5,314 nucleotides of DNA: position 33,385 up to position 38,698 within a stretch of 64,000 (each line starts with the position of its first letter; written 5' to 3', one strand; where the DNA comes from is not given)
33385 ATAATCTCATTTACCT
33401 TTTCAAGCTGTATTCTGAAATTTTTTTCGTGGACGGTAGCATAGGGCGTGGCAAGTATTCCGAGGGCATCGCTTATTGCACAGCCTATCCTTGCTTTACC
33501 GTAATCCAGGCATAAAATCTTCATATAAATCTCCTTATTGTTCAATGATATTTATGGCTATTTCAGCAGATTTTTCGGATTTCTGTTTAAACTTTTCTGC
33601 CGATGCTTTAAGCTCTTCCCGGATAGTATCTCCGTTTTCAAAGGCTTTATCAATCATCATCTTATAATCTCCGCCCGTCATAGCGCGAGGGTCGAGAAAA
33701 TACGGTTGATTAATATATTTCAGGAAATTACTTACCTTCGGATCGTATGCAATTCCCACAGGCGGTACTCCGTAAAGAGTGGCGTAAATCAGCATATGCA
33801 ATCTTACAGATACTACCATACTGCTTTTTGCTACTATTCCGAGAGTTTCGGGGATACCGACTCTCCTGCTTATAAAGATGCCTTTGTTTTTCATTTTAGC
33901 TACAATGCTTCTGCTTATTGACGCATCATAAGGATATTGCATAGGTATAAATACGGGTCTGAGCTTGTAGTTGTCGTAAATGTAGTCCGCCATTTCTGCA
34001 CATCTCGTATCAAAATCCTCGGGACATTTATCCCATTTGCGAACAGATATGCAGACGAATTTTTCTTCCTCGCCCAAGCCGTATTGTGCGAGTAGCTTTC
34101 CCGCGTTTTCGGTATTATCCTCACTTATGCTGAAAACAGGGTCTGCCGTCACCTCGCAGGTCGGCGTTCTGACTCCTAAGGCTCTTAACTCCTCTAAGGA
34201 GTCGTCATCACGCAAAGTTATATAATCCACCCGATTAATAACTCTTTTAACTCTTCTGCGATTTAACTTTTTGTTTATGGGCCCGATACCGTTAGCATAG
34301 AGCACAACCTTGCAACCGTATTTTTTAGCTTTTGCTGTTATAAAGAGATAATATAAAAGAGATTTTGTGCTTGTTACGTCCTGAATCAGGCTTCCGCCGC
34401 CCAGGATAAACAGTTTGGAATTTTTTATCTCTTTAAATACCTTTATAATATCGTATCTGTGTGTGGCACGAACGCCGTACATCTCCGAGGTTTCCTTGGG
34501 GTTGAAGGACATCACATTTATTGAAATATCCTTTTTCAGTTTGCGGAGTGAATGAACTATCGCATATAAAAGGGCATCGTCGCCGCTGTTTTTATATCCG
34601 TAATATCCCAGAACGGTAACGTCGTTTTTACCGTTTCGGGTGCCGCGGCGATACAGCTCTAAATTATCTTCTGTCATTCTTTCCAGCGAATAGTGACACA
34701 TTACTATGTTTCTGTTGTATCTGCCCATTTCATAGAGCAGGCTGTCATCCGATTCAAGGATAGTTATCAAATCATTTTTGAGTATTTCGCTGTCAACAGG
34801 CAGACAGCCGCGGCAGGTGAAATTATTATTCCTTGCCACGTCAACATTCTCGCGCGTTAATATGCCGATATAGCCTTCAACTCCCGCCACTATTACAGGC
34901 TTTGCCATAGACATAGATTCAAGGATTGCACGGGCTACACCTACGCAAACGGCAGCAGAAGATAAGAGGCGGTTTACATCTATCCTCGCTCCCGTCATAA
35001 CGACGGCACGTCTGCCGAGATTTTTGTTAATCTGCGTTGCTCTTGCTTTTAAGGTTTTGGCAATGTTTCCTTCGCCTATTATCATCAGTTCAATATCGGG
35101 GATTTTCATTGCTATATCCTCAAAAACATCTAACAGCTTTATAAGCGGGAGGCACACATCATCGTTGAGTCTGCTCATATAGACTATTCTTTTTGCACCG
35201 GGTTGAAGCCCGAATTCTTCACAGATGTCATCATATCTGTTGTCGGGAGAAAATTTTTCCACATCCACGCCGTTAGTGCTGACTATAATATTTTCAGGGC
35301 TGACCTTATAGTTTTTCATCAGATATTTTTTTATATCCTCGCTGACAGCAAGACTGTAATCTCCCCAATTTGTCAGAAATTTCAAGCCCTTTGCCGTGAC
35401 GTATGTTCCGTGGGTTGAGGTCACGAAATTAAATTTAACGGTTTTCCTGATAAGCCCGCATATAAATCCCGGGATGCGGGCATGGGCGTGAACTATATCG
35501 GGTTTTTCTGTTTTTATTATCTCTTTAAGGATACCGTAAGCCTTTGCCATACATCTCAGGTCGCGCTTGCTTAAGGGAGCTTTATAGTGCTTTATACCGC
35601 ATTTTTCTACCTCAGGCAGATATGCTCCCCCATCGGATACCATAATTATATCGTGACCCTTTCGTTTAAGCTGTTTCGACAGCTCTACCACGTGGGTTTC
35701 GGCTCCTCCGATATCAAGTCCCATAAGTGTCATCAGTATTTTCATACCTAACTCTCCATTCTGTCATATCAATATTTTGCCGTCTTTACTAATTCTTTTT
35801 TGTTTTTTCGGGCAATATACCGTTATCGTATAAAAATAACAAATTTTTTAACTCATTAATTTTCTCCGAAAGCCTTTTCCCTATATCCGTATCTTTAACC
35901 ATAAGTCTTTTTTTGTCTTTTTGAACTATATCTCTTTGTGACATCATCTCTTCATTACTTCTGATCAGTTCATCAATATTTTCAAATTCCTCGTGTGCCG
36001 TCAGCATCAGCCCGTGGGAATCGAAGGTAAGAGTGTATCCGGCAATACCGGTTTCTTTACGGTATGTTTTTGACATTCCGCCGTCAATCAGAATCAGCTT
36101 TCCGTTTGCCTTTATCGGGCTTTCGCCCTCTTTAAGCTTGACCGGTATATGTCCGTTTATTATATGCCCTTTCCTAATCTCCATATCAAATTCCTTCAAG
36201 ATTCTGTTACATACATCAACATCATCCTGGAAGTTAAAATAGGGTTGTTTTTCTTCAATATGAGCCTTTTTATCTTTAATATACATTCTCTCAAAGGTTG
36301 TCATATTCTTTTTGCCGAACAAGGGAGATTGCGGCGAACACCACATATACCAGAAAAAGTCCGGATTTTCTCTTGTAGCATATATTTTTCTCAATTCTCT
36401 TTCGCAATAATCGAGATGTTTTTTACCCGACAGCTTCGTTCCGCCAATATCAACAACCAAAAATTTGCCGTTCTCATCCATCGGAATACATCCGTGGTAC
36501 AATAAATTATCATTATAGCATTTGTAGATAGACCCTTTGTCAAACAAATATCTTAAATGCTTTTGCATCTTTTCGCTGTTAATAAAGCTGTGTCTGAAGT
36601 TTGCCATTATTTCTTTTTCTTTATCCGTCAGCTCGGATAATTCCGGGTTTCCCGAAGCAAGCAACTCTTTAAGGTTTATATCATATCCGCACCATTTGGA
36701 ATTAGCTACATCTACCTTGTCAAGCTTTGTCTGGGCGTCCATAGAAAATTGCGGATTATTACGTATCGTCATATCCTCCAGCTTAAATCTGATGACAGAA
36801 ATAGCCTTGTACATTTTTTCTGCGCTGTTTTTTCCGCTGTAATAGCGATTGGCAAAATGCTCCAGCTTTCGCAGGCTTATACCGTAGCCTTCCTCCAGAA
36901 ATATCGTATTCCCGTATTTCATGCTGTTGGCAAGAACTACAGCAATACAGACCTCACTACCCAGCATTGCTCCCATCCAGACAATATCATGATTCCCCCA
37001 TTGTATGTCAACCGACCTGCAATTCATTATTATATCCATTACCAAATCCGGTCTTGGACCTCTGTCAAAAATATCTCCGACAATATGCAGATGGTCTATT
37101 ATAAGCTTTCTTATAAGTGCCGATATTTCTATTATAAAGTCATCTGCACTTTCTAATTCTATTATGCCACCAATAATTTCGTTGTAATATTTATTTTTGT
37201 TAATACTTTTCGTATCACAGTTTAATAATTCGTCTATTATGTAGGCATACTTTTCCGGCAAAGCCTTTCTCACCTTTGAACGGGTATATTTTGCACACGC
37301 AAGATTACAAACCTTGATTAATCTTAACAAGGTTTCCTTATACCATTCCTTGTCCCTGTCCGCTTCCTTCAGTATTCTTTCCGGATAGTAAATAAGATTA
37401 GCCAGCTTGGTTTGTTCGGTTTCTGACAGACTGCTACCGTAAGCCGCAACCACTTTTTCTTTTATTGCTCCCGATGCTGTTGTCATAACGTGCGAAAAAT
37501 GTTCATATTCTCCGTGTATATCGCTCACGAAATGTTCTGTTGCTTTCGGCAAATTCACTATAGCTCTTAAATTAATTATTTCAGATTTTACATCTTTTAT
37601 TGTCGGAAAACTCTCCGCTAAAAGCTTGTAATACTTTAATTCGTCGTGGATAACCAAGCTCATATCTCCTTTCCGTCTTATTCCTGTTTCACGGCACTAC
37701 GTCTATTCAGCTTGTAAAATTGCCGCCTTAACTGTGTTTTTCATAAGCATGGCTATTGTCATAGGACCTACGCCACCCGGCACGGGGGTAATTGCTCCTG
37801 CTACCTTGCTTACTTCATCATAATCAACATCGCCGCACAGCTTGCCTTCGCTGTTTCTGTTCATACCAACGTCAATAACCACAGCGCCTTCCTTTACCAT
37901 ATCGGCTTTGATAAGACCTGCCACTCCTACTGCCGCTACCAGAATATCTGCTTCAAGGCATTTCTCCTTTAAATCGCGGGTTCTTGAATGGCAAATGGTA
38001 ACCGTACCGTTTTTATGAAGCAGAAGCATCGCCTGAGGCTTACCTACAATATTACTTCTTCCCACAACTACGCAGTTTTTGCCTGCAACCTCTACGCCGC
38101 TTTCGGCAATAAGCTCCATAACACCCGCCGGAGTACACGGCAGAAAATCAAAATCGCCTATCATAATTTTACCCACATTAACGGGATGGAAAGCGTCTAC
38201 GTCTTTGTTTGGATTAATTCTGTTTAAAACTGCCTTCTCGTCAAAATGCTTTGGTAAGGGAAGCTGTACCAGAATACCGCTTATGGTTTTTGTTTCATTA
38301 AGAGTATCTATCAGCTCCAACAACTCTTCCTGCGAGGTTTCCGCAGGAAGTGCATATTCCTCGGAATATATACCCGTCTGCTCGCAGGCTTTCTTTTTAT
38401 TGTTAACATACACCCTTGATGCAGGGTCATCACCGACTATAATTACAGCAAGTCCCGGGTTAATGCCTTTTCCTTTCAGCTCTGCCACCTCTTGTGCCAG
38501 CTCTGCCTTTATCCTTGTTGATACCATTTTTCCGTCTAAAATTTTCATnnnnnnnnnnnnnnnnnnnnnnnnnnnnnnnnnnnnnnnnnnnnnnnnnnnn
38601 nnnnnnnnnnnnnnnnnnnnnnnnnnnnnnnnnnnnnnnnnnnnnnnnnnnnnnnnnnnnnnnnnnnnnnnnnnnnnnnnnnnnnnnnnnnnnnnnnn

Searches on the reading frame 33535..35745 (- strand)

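Call 49: search_protein_families(library=ncbifam, proteins=[window:33535-35745:-], max_evalue=0.00001)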
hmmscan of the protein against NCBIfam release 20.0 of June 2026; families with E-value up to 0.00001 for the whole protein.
window:33535-35745:- (736 aa): 14 families
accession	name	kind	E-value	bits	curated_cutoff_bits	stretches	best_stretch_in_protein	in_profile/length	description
TIGR03609.1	S_layer_CsaB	equivalog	1.4e-80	270.8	213.1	1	376-684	2-295/301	polysaccharide pyruvyl transferase CsaB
TIGR03088.1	stp2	hypoth_equivalog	4.3e-23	82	409.05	1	8-367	9-372/374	TIGR03088 family PEP-CTERM/XrtA system glycosyltransferase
TIGR03999.1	thiol_BshA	equivalog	3.2e-18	65.8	273.7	1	12-367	11-372/375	N-acetyl-alpha-D-glucosaminyl L-malate synthase BshA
TIGR04157.1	glyco_rSAM_CFB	subfamily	1.1e-12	47.7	400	1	129-365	171-406/406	TIGR04157 family glycosyltransferase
TIGR04063.1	stp3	hypoth_equivalog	4.3e-10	39.1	442.05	1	147-255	176-278/397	TIGR04063 family PEP-CTERM/XrtA system glycosyltransferase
TIGR03087.1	stp1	hypoth_equivalog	6.9e-10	38.6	316.65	1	130-304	175-344/397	TIGR03087 family PEP-CTERM/XrtA system glycosyltransferase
NF007452.0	PRK10017.1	equivalog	1.2e-09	37.5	399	0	637-728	324-416/426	colanic acid biosynthesis pyruvyl transferase WcaK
TIGR02149.1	glgA_Coryne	subfamily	6e-09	35.5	302.4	1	129-366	146-388/391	glycogen synthase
NF053787.1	GlcN_PG_synth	equivalog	1.6e-07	30.5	480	1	148-367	161-358/361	N-acetylglucosaminyl phosphatidylglycerol synthase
TIGR04047.1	MSMEG_0565_glyc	hypoth_equivalog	4.8e-07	29.2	259.85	1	15-300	14-319/373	MSMEG_0565 family glycosyltransferase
NF049987.1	DaglGlyslTfaseDgs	equivalog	2.3e-06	26.8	500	1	47-329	30-300/332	processive diacylglycerol alpha-glucosyltransferase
NF041876.1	EPS_EpsE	equivalog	5.4e-06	25.9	400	1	58-296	90-334/389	exopolysaccharide biosynthesis GT4 family glycosyltransferase EpsE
NF007396.0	PRK09922.1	equivalog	6.5e-06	25.2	385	0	12-241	15-238/361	lipopolysaccharide 1,6-galactosyltransferase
NF012028.0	PRK15484.1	subfamily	8.7e-06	25.1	618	0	141-359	149-369/380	lipopolysaccharide N-acetylglucosaminyltransferase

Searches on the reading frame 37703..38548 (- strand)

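Call 49: search_protein_families(library=ncbifam, proteins=[window:37703-38548:-], max_evalue=0.00001)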
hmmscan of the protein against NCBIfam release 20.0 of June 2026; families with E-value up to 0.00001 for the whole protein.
window:37703-38548:- (281 aa): 30 families (the best 25 are shown)
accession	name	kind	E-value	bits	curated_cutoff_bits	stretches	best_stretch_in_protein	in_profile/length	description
NF010786.0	PRK14189.1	subfamily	3.3e-122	407.1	421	1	2-277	4-279/285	bifunctional methylenetetrahydrofolate dehydrogenase/methenyltetrahydrofolate cyclohydrolase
NF010776.0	PRK14179.1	equivalog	1.2e-116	388.8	445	1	1-278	2-280/284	bifunctional methylenetetrahydrofolate dehydrogenase/methenyltetrahydrofolate cyclohydrolase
NF010787.0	PRK14191.1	equivalog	4.3e-116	387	423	1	1-278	1-279/285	bifunctional methylenetetrahydrofolate dehydrogenase/methenyltetrahydrofolate cyclohydrolase FolD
NF010781.0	PRK14184.1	equivalog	5e-116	386.8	438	1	1-275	1-279/286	bifunctional 5,10-methylene-tetrahydrofolate dehydrogenase/ 5,10-methylene-tetrahydrofolate cyclohydrolase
NF010785.0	PRK14188.1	subfamily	6.2e-114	380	396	1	2-277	4-287/297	bifunctional methylenetetrahydrofolate dehydrogenase/methenyltetrahydrofolate cyclohydrolase FolD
NF008058.0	PRK10792.1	equivalog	3.7e-113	377.2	355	1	2-276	4-279/285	bifunctional methylenetetrahydrofolate dehydrogenase/methenyltetrahydrofolate cyclohydrolase FolD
NF010780.0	PRK14183.1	equivalog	2.1e-112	375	480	1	1-277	1-278/283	bifunctional 5,10-methylene-tetrahydrofolate dehydrogenase/ 5,10-methylene-tetrahydrofolate cyclohydrolase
NF010773.0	PRK14176.1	equivalog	2.7e-112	374.8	437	1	2-276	9-283/287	bifunctional 5,10-methylene-tetrahydrofolate dehydrogenase/ 5,10-methylene-tetrahydrofolate cyclohydrolase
NF010783.0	PRK14186.1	equivalog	1.7e-109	365.5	333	1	2-275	3-281/297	bifunctional methylenetetrahydrofolate dehydrogenase/methenyltetrahydrofolate cyclohydrolase FolD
NF010775.0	PRK14178.1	equivalog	9.1e-107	356.4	465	1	3-279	2-274/279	bifunctional methylenetetrahydrofolate dehydrogenase/methenyltetrahydrofolate cyclohydrolase FolD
NF010779.0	PRK14182.1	equivalog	1.7e-106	355.5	537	1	1-276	1-277/282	bifunctional 5,10-methylene-tetrahydrofolate dehydrogenase/ 5,10-methylene-tetrahydrofolate cyclohydrolase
NF010790.0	PRK14194.1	equivalog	3.8e-106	354.7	508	1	2-280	5-286/301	bifunctional methylenetetrahydrofolate dehydrogenase/methenyltetrahydrofolate cyclohydrolase FolD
NF010767.0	PRK14170.1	equivalog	5.5e-106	353.7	559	1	2-276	3-277/284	bifunctional methylenetetrahydrofolate dehydrogenase/methenyltetrahydrofolate cyclohydrolase FolD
NF010766.0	PRK14169.1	equivalog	8.5e-105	350.3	450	1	2-276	3-277/283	bifunctional methylenetetrahydrofolate dehydrogenase/methenyltetrahydrofolate cyclohydrolase FolD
NF010771.0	PRK14174.1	equivalog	5.4e-104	347.5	530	1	1-275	1-288/295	bifunctional 5,10-methylene-tetrahydrofolate dehydrogenase/ 5,10-methylene-tetrahydrofolate cyclohydrolase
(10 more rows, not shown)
